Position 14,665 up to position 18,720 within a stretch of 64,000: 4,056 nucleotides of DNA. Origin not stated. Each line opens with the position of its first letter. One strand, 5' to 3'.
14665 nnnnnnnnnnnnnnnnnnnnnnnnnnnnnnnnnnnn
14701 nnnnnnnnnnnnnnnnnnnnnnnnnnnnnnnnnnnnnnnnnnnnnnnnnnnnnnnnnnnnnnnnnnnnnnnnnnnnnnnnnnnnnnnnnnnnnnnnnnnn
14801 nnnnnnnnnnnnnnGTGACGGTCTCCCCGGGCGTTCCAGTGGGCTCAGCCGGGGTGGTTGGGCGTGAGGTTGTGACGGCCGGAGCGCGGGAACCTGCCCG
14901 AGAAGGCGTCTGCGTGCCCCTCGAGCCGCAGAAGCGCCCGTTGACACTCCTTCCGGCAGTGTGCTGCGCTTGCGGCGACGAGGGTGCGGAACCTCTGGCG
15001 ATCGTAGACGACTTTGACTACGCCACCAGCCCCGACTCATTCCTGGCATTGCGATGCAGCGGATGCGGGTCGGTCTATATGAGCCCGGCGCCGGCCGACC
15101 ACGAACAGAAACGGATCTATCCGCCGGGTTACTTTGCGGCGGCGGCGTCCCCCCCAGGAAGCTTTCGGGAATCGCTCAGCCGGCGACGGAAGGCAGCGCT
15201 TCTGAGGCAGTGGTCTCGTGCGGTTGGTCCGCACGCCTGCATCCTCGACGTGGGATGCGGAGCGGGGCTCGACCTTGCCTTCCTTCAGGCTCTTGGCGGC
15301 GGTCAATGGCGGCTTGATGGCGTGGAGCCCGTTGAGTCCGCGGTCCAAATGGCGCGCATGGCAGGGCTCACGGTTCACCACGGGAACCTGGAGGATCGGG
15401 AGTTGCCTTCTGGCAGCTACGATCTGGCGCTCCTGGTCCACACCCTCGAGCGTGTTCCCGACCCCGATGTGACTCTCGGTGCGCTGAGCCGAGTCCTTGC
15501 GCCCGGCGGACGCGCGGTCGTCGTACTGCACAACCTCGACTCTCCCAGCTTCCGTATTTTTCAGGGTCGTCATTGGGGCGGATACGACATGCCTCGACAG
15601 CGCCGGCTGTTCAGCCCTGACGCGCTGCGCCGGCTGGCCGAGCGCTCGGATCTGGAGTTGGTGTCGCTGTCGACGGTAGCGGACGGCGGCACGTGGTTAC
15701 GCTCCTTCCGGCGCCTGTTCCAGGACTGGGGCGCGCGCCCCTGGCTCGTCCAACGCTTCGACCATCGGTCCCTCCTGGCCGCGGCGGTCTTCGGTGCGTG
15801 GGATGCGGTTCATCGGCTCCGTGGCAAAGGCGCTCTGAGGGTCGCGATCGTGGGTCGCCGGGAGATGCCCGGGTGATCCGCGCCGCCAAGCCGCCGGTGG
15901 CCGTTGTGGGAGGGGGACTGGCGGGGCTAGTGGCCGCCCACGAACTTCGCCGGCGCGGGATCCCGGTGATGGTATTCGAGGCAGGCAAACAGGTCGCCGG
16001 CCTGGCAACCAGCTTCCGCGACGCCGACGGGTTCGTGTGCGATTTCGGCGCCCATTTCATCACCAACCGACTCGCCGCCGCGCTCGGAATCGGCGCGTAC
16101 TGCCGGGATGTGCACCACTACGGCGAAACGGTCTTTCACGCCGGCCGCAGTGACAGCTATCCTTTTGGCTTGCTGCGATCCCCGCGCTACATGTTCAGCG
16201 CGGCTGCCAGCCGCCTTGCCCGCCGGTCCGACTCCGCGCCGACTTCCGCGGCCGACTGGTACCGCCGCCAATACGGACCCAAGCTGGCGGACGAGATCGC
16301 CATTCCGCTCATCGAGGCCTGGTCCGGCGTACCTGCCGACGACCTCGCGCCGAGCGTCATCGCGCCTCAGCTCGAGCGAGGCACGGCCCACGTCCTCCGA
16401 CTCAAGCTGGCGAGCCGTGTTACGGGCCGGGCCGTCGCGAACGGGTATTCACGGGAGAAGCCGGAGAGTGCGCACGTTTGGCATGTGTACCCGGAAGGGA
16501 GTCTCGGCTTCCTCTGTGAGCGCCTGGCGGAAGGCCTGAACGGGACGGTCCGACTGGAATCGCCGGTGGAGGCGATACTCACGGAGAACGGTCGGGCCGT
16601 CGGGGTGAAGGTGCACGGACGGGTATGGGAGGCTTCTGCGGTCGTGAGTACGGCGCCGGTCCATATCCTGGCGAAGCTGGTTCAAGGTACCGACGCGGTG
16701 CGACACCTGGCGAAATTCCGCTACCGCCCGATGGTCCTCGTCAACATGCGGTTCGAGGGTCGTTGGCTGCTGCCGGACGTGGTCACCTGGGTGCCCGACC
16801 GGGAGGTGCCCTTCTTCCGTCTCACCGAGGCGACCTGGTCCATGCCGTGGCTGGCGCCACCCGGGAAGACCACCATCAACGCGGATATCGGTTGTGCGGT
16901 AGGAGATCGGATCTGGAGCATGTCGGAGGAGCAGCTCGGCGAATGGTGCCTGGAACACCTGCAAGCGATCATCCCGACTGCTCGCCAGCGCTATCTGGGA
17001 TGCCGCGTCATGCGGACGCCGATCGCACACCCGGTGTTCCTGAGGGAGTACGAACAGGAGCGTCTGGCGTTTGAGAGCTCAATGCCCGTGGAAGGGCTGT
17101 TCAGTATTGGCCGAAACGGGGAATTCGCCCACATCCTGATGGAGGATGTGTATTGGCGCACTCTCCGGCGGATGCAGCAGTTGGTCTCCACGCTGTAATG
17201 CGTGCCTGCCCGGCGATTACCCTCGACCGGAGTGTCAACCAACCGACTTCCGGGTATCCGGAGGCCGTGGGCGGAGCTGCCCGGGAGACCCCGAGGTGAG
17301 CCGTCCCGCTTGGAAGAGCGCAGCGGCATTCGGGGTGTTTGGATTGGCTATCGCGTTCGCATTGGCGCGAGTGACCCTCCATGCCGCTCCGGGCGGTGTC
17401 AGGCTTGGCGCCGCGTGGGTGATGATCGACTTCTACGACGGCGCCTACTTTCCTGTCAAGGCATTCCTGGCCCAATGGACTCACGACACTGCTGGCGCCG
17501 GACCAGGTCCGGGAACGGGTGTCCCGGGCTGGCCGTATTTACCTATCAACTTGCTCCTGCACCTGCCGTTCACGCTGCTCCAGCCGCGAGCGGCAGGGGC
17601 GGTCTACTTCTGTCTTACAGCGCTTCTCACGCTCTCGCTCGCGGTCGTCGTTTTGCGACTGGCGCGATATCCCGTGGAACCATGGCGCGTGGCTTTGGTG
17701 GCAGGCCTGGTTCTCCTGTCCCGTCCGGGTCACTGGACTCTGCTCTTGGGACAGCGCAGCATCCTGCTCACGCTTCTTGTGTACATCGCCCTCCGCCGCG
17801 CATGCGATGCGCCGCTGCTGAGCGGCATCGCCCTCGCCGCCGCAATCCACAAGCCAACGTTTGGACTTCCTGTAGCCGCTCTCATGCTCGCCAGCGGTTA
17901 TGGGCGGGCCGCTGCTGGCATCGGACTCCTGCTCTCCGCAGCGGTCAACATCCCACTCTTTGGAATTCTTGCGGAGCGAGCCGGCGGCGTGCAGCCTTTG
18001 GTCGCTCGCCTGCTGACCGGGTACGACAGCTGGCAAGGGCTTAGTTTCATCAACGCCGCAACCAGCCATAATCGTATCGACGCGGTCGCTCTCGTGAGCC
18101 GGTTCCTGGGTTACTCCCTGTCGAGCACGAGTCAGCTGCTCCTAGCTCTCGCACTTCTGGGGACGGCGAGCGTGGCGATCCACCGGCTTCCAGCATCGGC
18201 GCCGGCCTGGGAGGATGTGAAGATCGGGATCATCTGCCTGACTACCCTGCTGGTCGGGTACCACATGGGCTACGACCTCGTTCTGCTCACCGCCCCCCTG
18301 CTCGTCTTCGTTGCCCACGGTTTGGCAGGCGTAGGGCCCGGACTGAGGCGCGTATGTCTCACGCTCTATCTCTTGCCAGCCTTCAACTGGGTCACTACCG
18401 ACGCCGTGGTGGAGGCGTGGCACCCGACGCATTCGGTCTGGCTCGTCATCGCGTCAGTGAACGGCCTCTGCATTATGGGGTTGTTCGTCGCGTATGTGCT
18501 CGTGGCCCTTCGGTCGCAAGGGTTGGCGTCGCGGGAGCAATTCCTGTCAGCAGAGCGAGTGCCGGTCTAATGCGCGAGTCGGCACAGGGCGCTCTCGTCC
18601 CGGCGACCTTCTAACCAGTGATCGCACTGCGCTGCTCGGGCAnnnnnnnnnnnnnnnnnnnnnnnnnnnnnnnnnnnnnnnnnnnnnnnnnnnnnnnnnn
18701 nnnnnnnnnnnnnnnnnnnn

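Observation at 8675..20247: Nine-gene operon that looks like an undescribed Arn-like route for periplasmic glycosylation from a lipid-linked sugar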

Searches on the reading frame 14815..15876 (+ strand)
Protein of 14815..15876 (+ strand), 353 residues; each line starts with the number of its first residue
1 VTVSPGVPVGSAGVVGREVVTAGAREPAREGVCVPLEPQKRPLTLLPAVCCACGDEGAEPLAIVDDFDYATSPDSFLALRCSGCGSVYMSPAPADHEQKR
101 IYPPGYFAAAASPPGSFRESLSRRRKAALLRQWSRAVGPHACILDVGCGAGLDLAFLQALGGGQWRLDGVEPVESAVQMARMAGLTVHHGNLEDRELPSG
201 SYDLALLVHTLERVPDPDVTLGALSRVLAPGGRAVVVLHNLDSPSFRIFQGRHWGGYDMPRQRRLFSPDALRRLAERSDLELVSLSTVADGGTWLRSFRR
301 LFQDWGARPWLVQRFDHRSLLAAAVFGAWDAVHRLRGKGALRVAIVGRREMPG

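Call 4: search_protein_families(library=pfam, proteins=[window:14815-15876:+], max_evalue=0.01)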
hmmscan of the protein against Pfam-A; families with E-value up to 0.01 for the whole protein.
window:14815-15876:+ (353 aa): 7 families
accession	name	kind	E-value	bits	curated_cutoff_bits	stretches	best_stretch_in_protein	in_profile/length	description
PF13489.12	Methyltransf_23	-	9.6e-22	77.9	27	1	127-285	11-164/164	Methyltransferase domain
PF08241.18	Methyltransf_11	-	2.3e-14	54.2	21.2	1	144-235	1-94/95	Methyltransferase domain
PF13649.12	Methyltransf_25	-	9.1e-13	49.2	27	1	143-232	1-97/97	Methyltransferase domain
PF08242.18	Methyltransf_12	-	3.1e-11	44.3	30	1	144-233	1-97/98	Methyltransferase domain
PF13847.12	Methyltransf_31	-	2.4e-09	37.5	27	1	143-240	7-113/145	Methyltransferase domain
PF07021.18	MetW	-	2.3e-07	31.1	21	1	136-241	10-112/193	Methionine biosynthesis protein MetW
PF01209.24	Ubie_methyltran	-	0.0056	16.5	20.1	0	143-237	51-152/233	ubiE/COQ5 methyltransferase family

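Call 5: search_protein_families(library=ncbifam, proteins=[window:14815-15876:+], max_evalue=0.001)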
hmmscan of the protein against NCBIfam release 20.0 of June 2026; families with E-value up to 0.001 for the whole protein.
window:14815-15876:+ (353 aa): 7 families
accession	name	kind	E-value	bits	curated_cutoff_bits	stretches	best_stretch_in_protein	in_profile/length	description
NF045667.1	MTase_DVU1556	equivalog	7.6e-10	38.6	155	1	137-236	20-119/213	DVU_1556 family methyltransferase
TIGR02081.1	metW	equivalog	1.5e-07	31.2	189.5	1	135-240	9-111/194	methionine biosynthesis protein MetW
NF041536.1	ArsM_DUF2284_UU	exception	1.5e-06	26.9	575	1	142-237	79-181/459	arsenite methyltransferase/DUF2284 domain selenoprotein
TIGR01983.1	UbiG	equivalog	1.6e-06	27.6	102.95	1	141-246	51-161/228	bifunctional 2-polyprenyl-6-hydroxyphenol methylase/3-demethylubiquinol 3-O-methyltransferase UbiG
NF047649.1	MTase_UXPK_star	exception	1.1e-05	24.6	460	1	137-236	75-181/283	methyltransferase/UXPK-star double selenoprotein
NF010703.0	PRK14103.1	equivalog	2.1e-05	24.1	320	1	141-249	31-138/256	trans-aconitate 2-methyltransferase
NF041537.1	ArsM_AhpD_UU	exception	0.00013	20.9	510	1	140-237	77-181/345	arsenite methyltransferase/AhpD domain selenoprotein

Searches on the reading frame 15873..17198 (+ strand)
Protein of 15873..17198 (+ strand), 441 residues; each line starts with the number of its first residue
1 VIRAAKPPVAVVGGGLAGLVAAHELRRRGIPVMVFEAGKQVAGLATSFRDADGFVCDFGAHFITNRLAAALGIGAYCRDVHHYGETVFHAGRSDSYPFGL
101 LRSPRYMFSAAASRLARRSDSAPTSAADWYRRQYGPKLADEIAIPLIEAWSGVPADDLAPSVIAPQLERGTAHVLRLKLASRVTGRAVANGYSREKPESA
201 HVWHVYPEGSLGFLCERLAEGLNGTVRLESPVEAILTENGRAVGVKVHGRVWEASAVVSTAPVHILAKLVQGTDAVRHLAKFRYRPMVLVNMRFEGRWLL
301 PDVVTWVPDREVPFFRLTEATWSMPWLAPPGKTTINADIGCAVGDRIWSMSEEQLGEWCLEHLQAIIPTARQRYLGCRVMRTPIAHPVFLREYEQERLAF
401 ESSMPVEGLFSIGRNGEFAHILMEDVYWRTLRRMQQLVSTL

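Call 4: search_protein_families(library=pfam, proteins=[window:15873-17198:+], max_evalue=0.01)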
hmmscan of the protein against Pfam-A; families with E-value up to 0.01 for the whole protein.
window:15873-17198:+ (441 aa): 11 families
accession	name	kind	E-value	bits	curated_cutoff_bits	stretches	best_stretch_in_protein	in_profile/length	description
PF01593.30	Amino_oxidase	-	7.3e-26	91.9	19.8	1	16-368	1-366/443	Flavin containing amine oxidoreductase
PF13450.12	NAD_binding_8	-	4.7e-15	56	21.9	1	11-64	1-53/68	NAD(P)-binding Rossmann-like domain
PF01266.30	DAO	-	3.8e-09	37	27.9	1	9-318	2-260/353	FAD dependent oxidoreductase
PF00890.30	FAD_binding_2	-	1.4e-07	31.6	20.4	1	9-47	2-39/414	FAD binding domain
PF01494.25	FAD_binding_3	-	2.4e-05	24.2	22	1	8-37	3-32/349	FAD binding domain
PF07992.20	Pyr_redox_2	-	6.8e-05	22.9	26.1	1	9-42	3-36/291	Pyridine nucleotide-disulphide oxidoreductase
PF03486.20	HI0933_like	-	0.0004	20.3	50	1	9-41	3-35/244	HI0933-like protein Rossmann domain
PF01134.28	GIDA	-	0.00067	19.3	22.1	1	9-40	2-34/391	Glucose inhibited division protein A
PF12831.13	FAD_oxidored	-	0.0017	18.2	27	1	9-47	2-40/416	FAD dependent oxidoreductase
PF00070.33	Pyr_redox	-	0.0018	19.2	22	1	9-41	2-34/82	Pyridine nucleotide-disulphide oxidoreductase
PF05834.18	Lycopene_cycl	-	0.0057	16.2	23.4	1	9-41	2-36/380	Lycopene cyclase protein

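Call 5: search_protein_families(library=ncbifam, proteins=[window:15873-17198:+], max_evalue=0.001)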
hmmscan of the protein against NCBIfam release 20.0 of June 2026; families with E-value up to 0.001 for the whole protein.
window:15873-17198:+ (441 aa): 42 families (the best 25 are shown)
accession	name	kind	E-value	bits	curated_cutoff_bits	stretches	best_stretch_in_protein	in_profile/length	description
NF005560.0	PRK07233.1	equivalog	8.8e-30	103.9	252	2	206-412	193-402/435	hypothetical protein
NF005548.0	PRK07208.1-4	equivalog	1.1e-28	100.1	389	2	99-419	109-432/488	hypothetical protein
NF005547.0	PRK07208.1-3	equivalog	3.2e-28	98.7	380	2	114-425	125-429/465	hypothetical protein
NF005545.0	PRK07208.1-1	equivalog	1.5e-20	73.1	451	1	8-417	9-441/504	hypothetical protein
TIGR03467.1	HpnE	equivalog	1.3e-17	64.2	283.05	2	9-64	1-57/430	hydroxysqualene dehydroxylase HpnE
NF005546.0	PRK07208.1-2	equivalog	8.2e-15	54.4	418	1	205-418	245-483/527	hypothetical protein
TIGR02734.1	crtI_fam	subfamily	3.3e-13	49.2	238.1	1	9-64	1-55/504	phytoene desaturase family protein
NF008845.0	PRK11883.1-5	equivalog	4.2e-12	45.1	560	1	120-372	145-397/468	protoporphyrinogen oxidase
TIGR00562.1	proto_IX_ox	equivalog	6.4e-12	44.8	97.85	2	8-65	4-62/470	protoporphyrinogen oxidase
NF008841.0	PRK11883.1-1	equivalog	2.3e-11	43.3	517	2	8-66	5-66/453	protoporphyrinogen oxidase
TIGR02733.1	desat_CrtD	equivalog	1.5e-10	40.4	549.7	1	9-61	4-55/492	C-3',4' desaturase CrtD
TIGR02730.1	carot_isom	equivalog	5.8e-10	38.6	586.9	1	206-273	223-295/493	carotenoid isomerase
NF045637.1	carotdesatCrtDProt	equivalog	3.4e-09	35.8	580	0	198-280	210-294/485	1-hydroxycarotenoid 3,4-desaturase CrtD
NF058655.1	CrtID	equivalog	3.7e-09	35.9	640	1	9-61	1-52/478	bifunctional phytoene desaturase/3,4-desaturase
TIGR03197.1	MnmC_Cterm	equivalog_domain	2.1e-07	30.4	174.2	1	9-47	2-40/400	FAD-dependent 5-carboxymethylaminomethyl-2-thiouridine(34) oxidoreductase MnmC1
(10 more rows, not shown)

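Call 64: search_solved_structures(query=window:15873-17198:+, max_evalue=0.01)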
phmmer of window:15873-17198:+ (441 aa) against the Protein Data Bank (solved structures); distinct sequences matched with E-value up to 0.01: 90 (the best 60 are shown).
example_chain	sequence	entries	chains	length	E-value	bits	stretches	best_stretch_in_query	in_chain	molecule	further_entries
2ivd_A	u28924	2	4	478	2.1e-14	56.5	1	6-413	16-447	PROTOPORPHYRINOGEN OXIDASE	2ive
3lov_A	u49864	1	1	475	6.9e-09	38.2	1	208-367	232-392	Protoporphyrinogen oxidase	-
3i6d_A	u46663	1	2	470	1.3e-08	37.3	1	124-377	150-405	Protoporphyrinogen oxidase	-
8eej_B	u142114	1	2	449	3.1e-07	32.8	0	6-47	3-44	Amine oxidase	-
8een_B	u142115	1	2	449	3.1e-07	32.8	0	6-47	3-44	Amine oxidase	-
8eef_A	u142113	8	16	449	3.2e-07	32.8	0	6-47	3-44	Amine oxidase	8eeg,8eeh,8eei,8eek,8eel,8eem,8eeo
7eme_A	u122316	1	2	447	4.8e-07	32.2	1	6-65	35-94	NAD(P)/FAD-dependent oxidoreductase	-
2yg6_A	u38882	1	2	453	6.3e-06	28.5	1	8-94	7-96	PUTRESCINE OXIDASE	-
2xfo_A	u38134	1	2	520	6.4e-06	28.5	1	6-98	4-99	Amine oxidase [flavin-containing] B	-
2c72_A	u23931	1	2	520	6.4e-06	28.5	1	6-98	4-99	AMINE OXIDASE (FLAVIN-CONTAINING) B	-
2bk4_A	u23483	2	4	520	6.5e-06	28.4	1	6-98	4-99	AMINE OXIDASE [FLAVIN-CONTAINING] B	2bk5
1gos_A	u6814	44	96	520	6.5e-06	28.4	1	6-98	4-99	MONOAMINE OXIDASE | AMINE OXIDASE [FLAVIN-CONTAINING] B | AMINE OXIDASE (FLAVIN-CONTAINING) B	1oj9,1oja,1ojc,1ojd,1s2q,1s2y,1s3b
2c76_A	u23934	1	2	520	6.5e-06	28.4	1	6-98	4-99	AMINE OXIDASE (FLAVIN-CONTAINING) B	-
2c75_A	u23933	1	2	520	6.6e-06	28.4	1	6-98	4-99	AMINE OXIDASE (FLAVIN-CONTAINING) B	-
2c73_A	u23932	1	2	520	6.6e-06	28.4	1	6-98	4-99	AMINE OXIDASE (FLAVIN-CONTAINING) B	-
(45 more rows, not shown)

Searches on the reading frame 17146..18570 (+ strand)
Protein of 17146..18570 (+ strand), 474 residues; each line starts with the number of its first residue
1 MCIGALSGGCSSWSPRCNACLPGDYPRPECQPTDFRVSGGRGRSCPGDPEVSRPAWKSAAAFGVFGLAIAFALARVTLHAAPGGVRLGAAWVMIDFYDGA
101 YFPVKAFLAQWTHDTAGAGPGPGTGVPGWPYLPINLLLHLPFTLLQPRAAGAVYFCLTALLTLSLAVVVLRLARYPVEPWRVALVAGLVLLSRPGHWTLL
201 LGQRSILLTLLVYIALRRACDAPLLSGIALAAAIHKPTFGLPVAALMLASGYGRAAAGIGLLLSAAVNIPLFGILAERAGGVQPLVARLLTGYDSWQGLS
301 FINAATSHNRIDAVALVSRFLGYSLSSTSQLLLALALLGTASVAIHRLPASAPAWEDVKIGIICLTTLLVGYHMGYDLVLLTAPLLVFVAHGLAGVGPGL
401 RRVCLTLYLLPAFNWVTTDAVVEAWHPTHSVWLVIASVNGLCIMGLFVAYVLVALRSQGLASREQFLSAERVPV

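Call 4: search_protein_families(library=pfam, proteins=[window:17146-18570:+], max_evalue=0.01)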
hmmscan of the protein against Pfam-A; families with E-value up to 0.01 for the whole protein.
window:17146-18570:+ (474 aa): 1 family
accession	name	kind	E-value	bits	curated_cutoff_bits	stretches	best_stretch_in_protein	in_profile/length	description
PF09594.16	GT87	-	3.8e-10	40.4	25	1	129-356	1-220/237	Glycosyltransferase family 87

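Call 5: search_protein_families(library=ncbifam, proteins=[window:17146-18570:+], max_evalue=0.001)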
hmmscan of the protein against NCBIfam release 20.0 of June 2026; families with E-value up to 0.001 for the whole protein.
window:17146-18570:+ (474 aa): 0 families

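Call 66: search_solved_structures(query=window:17146-18570:+, max_evalue=1)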
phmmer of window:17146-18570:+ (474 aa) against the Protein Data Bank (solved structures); distinct sequences matched with E-value up to 1: 0.
